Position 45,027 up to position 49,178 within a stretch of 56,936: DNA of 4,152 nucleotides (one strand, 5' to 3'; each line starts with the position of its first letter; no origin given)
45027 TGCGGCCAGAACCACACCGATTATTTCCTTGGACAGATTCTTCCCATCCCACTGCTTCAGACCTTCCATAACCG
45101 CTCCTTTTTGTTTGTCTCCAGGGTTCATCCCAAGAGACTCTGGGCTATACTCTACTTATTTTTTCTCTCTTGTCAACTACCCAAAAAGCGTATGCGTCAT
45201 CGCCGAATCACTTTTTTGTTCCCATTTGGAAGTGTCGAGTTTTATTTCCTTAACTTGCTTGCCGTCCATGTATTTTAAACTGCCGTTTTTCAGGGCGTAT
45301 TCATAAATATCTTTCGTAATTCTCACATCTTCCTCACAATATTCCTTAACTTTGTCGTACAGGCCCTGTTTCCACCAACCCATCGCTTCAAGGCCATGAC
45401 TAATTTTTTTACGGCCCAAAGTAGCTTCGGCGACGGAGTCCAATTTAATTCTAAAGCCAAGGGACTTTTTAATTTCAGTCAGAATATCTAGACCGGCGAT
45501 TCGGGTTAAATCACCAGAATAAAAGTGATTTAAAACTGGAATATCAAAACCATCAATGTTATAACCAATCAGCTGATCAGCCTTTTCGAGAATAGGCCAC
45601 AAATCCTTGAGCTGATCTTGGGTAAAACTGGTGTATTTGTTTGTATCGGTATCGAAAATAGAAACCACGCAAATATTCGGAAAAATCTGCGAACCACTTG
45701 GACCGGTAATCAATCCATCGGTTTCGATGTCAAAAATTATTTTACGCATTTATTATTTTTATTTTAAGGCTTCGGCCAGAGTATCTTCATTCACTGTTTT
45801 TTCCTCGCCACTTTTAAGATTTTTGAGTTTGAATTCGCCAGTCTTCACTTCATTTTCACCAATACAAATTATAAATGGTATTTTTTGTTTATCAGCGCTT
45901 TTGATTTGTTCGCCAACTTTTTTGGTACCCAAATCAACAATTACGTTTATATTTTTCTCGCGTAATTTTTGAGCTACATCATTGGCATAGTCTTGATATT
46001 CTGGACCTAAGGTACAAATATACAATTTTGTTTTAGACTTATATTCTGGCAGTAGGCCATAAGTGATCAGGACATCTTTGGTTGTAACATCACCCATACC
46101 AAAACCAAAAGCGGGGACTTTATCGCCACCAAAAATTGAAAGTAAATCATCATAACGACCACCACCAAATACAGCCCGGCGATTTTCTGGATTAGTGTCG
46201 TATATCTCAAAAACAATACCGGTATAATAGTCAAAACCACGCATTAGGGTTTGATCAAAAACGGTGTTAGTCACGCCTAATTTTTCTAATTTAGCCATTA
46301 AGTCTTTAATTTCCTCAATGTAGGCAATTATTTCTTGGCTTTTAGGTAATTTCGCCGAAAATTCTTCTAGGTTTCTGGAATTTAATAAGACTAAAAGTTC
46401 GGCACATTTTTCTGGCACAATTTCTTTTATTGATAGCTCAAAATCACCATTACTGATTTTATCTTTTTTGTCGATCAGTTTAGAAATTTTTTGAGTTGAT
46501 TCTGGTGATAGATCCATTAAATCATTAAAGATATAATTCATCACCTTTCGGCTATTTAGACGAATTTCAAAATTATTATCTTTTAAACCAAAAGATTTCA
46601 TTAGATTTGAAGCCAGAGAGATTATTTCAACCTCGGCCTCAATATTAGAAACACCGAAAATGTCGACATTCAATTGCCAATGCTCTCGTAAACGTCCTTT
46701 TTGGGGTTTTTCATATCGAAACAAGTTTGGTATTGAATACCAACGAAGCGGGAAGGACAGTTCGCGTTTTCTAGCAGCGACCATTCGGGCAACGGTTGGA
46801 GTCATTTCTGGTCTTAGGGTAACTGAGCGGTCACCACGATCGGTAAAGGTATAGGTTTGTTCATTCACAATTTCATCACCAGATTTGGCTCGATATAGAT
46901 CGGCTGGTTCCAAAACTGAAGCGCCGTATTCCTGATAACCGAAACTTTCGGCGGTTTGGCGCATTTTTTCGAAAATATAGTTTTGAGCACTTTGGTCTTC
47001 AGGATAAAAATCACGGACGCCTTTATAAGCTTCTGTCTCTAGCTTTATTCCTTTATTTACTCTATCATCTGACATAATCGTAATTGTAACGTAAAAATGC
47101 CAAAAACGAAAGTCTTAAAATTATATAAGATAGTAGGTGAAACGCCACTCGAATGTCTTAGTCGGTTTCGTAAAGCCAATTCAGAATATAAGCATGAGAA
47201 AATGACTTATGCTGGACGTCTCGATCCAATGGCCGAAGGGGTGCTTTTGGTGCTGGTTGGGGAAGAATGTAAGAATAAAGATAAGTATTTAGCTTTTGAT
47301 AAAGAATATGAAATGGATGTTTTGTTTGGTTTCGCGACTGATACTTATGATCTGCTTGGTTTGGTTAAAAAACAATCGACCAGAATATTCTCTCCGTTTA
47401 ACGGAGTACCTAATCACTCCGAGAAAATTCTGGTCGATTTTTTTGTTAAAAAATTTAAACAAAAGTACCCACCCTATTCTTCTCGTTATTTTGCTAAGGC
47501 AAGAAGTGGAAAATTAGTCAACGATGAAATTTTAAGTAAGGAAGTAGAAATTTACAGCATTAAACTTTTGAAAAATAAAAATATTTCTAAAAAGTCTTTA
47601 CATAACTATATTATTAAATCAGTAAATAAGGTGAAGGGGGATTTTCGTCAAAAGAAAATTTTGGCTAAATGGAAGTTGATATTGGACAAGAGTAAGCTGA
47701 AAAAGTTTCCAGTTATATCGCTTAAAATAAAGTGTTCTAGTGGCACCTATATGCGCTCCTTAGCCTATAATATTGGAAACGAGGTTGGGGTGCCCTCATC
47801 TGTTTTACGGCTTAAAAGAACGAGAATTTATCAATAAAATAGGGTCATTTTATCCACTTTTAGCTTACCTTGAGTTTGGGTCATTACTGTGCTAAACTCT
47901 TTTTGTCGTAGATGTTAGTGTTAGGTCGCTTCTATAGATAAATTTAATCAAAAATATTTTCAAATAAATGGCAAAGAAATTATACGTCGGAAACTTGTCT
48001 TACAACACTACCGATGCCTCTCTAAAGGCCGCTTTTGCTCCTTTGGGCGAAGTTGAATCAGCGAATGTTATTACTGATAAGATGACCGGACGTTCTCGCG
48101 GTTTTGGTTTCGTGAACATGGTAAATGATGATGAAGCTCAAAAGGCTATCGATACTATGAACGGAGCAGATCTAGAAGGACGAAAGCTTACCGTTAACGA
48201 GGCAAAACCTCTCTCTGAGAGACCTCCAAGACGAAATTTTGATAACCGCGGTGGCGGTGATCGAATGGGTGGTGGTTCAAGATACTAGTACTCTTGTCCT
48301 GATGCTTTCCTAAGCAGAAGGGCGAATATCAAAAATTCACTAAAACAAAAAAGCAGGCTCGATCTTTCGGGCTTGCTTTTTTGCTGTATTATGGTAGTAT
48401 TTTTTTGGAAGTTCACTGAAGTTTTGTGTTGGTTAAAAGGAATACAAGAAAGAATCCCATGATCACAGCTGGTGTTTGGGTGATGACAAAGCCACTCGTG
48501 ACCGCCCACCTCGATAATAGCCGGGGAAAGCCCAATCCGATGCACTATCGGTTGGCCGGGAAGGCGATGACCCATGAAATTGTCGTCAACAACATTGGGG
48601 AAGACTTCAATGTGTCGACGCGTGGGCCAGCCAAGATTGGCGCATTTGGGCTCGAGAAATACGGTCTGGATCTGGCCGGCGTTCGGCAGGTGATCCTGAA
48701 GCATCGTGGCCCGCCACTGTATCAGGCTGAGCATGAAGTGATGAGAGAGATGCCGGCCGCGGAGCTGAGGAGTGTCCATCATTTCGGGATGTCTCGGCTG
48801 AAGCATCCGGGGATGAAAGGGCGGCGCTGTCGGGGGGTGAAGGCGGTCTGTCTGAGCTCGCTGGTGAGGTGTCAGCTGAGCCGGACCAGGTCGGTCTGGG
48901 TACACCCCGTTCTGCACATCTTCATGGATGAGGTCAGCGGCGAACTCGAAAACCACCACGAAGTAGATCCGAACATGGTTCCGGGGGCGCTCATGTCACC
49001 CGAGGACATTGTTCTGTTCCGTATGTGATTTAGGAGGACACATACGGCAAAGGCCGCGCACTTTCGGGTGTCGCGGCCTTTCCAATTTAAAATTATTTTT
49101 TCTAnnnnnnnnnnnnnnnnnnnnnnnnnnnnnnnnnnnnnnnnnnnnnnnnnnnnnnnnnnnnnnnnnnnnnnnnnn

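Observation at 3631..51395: Six compositionally foreign, self-contained mini-cassettes scattered between core genes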

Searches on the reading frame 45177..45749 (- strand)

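Call 7: search_protein_families(library=pfam, proteins=[window:45177-45749:-])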
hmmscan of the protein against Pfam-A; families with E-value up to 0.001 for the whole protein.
window:45177-45749:- (190 aa): 3 families
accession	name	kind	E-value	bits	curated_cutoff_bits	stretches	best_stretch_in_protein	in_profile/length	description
PF13482.12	RNase_H_2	-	3.3e-12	47.1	22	1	5-152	2-164/165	RNase_H superfamily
PF10108.15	DNA_pol_B_exo2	-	1e-06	29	24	0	99-157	119-179/213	Predicted 3'-5' exonuclease related to the exonuclease domain of PolB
PF01612.26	DNA_pol_A_exo1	-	1.6e-05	25.2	23.6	1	6-150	25-166/173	3'-5' exonuclease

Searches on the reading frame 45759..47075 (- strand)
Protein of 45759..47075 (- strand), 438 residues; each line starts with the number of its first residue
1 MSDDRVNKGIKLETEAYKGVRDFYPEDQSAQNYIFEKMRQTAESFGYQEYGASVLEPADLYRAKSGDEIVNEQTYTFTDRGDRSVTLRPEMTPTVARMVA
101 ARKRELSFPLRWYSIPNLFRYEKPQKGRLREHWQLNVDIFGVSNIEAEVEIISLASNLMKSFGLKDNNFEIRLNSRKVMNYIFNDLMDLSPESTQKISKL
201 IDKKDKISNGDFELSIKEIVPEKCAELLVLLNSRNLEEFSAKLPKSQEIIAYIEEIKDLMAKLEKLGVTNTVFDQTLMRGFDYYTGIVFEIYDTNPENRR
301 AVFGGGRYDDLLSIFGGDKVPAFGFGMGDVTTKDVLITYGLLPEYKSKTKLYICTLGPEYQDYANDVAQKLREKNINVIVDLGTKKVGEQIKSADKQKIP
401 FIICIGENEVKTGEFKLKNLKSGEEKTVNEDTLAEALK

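Call 93: search_protein_families(library=pfam, proteins=[window:45759-47075:-], max_evalue=0.00001)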
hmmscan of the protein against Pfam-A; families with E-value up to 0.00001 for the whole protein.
window:45759-47075:- (438 aa): 3 families
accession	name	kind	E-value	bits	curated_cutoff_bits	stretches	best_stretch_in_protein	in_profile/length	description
PF13393.11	tRNA-synt_His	-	1.9e-52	178.9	25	1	19-327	1-303/308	Histidyl-tRNA synthetase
PF03129.25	HGTP_anticodon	-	6.4e-20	71.5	21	1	351-438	2-92/94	Anticodon binding domain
PF00587.30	tRNA-synt_2b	-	1.1e-09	39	29.3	1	75-292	1-121/179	tRNA synthetase class II core domain (G, H, P, S and T)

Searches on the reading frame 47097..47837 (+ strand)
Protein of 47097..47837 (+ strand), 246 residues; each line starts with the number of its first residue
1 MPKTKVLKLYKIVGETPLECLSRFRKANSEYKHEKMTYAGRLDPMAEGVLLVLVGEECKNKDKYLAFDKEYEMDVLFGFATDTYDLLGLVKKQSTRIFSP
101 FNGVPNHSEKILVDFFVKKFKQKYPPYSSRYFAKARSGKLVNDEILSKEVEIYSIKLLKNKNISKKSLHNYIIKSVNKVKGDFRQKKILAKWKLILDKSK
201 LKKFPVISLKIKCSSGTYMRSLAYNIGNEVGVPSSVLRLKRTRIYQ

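Call 94: search_protein_families(library=pfam, proteins=[window:47097-47837:+], max_evalue=0.00001)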
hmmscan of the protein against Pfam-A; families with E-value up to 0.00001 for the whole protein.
window:47097-47837:+ (246 aa): 1 family
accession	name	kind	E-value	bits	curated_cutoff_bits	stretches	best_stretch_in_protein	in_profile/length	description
PF01509.24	TruB_N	-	5.8e-20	72.6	27.3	1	31-161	4-133/149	TruB family pseudouridylate synthase (N terminal domain)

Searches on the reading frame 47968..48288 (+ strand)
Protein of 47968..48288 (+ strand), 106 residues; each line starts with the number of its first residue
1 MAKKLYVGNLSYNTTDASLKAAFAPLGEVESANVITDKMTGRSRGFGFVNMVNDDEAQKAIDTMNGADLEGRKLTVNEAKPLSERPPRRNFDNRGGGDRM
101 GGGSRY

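Call 7: search_protein_families(library=pfam, proteins=[window:47968-48288:+])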
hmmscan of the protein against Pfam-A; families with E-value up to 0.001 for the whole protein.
window:47968-48288:+ (106 aa): 1 family
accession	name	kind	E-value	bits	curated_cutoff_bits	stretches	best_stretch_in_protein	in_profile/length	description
PF00076.28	RRM_1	-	1.3e-23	83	20.7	1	5-74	1-69/70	RNA recognition motif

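Call 90: find_encoding_contigs(protein=window:47968-48288:+, flank=10000, max_places=10)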
Protein window:47968-48288:+ (106 aa): 2 contigs read that carry it; 2 places shown.
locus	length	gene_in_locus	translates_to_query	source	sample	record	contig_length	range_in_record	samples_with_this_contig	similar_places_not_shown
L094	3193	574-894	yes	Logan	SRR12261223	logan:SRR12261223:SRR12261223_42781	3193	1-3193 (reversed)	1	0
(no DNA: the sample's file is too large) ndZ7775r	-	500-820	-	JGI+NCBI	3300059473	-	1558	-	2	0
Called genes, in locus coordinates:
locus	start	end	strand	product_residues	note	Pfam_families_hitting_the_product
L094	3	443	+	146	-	?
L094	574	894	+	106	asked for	PF00076:RRM_1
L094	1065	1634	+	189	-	-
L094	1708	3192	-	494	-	?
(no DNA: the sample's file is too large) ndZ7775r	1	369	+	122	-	?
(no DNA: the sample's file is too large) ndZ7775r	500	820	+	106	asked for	PF00076:RRM_1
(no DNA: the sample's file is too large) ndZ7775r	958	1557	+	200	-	?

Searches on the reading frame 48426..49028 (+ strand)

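Call 6: search_protein_families(library=pfam, proteins=[window:48426-49028:+], max_evalue=1)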
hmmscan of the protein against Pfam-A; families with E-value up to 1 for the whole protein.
window:48426-49028:+ (200 aa): 0 families

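Call 106: search_protein_families(library=phrogs, proteins=[P0001, P0002, P0003, P0005, P0006], max_evalue=0.1)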
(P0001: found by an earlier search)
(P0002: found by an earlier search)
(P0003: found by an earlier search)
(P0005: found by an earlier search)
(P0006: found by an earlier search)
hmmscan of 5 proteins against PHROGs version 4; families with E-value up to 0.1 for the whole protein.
P0001 (154 aa): 0 families

P0002 (152 aa): 0 families

P0003 (152 aa): 0 families

P0005 (156 aa): 1 family
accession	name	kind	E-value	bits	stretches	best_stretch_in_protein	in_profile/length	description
phrog_34183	-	unknown function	0.033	15.5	1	25-64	13-56/78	-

P0006 (110 aa): 0 families

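Call 107: search_protein_families(library=padloc, proteins=[P0001, P0002, P0003, P0005, P0006], max_evalue=0.1)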
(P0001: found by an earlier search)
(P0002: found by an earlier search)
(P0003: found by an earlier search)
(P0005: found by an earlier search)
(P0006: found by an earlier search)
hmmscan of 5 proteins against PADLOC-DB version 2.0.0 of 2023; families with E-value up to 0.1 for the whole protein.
P0001 (154 aa): 0 families

P0002 (152 aa): 0 families

P0003 (152 aa): 0 families

P0005 (156 aa): 0 families

P0006 (110 aa): 0 families
